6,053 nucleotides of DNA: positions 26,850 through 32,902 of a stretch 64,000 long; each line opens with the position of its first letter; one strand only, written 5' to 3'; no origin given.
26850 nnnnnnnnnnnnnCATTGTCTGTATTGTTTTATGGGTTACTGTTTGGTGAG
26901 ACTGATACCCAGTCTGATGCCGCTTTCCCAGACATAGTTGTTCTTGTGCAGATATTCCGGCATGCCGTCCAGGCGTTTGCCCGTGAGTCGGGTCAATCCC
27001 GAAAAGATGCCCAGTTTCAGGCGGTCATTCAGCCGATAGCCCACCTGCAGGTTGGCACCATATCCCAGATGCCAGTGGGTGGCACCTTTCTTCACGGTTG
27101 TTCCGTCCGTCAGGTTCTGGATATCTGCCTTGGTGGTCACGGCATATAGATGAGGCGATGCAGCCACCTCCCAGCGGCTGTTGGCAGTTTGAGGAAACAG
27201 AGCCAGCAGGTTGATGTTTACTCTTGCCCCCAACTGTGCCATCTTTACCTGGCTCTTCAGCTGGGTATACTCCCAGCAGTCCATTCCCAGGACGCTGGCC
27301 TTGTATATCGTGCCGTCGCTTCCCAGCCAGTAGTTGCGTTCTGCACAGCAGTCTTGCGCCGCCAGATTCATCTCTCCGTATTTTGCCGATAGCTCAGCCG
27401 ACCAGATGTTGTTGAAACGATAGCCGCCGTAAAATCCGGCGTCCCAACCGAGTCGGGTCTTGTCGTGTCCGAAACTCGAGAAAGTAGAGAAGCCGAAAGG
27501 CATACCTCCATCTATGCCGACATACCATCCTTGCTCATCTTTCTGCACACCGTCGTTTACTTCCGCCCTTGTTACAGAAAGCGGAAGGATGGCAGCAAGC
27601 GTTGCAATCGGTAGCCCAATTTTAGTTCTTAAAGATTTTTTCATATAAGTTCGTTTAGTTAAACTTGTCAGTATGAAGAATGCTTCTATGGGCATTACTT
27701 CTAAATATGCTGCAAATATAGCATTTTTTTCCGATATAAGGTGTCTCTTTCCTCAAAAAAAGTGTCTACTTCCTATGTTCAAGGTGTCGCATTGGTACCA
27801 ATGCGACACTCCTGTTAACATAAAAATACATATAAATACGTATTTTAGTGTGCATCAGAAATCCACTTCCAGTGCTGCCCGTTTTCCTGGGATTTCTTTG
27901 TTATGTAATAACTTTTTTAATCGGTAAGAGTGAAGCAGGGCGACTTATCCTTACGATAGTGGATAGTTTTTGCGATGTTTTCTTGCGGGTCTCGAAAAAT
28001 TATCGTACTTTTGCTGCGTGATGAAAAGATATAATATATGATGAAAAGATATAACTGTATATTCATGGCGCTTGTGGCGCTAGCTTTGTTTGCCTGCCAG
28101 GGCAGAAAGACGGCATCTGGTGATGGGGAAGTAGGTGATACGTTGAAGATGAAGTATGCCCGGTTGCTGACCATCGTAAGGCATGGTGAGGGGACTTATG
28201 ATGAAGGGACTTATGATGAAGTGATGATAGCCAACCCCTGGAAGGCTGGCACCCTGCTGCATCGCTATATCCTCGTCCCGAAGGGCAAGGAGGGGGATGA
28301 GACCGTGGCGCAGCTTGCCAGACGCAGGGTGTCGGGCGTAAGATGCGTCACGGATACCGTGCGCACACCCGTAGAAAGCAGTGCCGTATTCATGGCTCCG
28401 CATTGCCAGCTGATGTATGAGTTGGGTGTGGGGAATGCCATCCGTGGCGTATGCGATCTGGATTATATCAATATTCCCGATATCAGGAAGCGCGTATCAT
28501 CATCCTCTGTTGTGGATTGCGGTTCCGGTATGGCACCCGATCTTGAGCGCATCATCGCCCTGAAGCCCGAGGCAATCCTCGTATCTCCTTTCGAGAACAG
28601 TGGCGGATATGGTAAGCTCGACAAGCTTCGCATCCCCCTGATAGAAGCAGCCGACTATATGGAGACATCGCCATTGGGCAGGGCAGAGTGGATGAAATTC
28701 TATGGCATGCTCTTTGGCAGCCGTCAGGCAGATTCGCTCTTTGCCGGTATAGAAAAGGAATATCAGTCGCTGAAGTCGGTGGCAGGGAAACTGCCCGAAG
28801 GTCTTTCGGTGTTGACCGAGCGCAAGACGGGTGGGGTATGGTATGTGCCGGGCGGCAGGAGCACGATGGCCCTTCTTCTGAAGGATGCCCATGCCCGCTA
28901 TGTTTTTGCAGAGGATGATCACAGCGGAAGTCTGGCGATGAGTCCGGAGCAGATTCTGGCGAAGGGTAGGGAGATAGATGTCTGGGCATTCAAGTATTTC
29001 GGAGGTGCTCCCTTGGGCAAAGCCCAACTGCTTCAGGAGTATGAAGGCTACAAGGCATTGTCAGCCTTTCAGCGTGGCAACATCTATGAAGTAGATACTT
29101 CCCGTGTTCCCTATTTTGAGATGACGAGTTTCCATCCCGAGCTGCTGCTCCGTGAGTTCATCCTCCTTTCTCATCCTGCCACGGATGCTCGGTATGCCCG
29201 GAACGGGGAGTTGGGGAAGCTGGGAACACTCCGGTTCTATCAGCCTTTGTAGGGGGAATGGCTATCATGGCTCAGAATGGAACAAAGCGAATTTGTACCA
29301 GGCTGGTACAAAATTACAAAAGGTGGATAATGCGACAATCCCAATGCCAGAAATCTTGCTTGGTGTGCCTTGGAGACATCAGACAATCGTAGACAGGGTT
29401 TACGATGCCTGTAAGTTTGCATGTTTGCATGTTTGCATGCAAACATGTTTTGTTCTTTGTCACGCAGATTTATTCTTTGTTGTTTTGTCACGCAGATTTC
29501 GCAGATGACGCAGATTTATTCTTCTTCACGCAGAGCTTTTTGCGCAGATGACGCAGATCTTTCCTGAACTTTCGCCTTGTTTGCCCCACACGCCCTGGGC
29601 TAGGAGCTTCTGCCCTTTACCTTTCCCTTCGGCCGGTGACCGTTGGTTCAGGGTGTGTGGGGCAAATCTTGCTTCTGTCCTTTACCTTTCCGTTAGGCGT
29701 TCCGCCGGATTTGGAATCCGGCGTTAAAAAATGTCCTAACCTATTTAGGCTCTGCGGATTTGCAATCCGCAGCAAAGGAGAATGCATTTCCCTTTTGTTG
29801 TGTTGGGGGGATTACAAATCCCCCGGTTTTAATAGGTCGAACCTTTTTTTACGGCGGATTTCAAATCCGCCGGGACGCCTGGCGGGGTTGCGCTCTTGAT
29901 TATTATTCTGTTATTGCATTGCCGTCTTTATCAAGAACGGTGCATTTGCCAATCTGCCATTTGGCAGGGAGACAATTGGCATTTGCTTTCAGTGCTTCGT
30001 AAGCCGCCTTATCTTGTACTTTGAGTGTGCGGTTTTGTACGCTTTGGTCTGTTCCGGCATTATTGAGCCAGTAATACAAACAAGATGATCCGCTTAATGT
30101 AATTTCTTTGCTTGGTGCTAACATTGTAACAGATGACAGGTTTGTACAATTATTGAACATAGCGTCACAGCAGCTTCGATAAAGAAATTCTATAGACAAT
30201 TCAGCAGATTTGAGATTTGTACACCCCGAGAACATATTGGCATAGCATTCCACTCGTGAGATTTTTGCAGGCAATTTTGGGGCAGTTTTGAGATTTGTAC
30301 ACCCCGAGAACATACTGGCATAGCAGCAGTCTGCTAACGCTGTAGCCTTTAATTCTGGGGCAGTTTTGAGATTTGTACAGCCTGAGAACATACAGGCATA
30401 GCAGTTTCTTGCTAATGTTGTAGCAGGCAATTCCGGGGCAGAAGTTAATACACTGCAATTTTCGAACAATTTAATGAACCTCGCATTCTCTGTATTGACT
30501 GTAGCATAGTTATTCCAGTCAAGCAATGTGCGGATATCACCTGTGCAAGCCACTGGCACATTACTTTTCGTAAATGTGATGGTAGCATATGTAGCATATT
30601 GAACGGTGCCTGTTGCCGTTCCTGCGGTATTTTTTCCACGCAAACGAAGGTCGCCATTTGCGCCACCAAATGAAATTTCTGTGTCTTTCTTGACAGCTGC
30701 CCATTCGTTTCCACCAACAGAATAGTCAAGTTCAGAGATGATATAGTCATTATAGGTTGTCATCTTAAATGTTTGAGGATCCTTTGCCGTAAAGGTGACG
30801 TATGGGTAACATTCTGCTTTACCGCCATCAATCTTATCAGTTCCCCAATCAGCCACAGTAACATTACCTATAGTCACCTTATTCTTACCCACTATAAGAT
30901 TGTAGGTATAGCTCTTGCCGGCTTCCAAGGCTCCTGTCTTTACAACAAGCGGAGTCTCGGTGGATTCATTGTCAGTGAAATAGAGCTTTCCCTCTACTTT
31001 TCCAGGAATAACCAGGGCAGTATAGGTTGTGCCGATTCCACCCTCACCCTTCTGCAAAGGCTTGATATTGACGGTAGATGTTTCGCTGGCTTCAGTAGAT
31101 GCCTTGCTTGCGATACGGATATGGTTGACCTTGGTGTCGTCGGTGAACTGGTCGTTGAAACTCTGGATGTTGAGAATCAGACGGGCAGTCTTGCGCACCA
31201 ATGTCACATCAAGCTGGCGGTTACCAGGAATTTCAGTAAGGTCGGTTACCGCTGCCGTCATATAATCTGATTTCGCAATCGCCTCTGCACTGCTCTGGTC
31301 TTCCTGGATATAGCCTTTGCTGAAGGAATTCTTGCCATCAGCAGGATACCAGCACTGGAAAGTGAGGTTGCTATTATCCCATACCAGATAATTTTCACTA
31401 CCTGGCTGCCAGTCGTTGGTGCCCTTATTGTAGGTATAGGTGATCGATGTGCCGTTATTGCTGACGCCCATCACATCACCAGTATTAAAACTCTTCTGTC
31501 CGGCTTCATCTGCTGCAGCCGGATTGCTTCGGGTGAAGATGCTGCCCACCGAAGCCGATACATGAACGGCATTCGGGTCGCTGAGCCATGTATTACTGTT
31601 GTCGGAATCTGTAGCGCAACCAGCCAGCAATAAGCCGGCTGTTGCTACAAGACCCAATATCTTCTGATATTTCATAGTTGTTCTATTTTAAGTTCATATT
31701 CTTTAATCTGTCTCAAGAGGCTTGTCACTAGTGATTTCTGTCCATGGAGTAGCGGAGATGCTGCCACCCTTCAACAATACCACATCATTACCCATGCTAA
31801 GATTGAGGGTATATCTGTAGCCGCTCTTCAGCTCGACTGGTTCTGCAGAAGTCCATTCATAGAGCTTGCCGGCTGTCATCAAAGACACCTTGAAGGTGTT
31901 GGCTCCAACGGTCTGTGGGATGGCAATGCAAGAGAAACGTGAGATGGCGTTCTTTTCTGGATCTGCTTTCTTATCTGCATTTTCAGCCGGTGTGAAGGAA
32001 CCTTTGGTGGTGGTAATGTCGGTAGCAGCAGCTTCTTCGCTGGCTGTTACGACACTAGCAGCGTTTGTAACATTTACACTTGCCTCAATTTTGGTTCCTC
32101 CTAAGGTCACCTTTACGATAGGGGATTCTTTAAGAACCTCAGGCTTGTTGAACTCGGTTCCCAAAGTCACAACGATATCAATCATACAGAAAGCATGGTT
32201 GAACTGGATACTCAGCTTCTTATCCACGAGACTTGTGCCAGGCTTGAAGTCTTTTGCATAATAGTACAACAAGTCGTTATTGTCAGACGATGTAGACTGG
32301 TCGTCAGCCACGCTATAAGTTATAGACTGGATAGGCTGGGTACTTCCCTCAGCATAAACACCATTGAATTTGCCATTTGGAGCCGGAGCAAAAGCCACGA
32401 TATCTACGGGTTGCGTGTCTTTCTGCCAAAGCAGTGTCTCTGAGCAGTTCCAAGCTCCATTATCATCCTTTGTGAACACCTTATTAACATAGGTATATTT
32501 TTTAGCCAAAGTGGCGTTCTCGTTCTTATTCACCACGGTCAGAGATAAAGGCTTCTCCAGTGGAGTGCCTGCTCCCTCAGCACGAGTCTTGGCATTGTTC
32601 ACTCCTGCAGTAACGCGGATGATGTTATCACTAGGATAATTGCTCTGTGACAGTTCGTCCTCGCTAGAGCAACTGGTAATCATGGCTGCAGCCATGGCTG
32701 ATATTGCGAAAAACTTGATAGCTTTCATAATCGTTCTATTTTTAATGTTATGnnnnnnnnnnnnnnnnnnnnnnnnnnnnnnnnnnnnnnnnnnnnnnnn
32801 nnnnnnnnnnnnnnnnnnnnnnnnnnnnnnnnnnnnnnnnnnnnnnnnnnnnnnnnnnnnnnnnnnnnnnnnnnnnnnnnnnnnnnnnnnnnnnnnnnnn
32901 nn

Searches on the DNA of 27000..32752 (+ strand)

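Call 60: search_dna_similar(query=window:27000-32752:+, collection=plasmids, mode=near, max_rows=8)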
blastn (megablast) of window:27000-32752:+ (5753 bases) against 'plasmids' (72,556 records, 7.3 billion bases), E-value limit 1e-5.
No match.
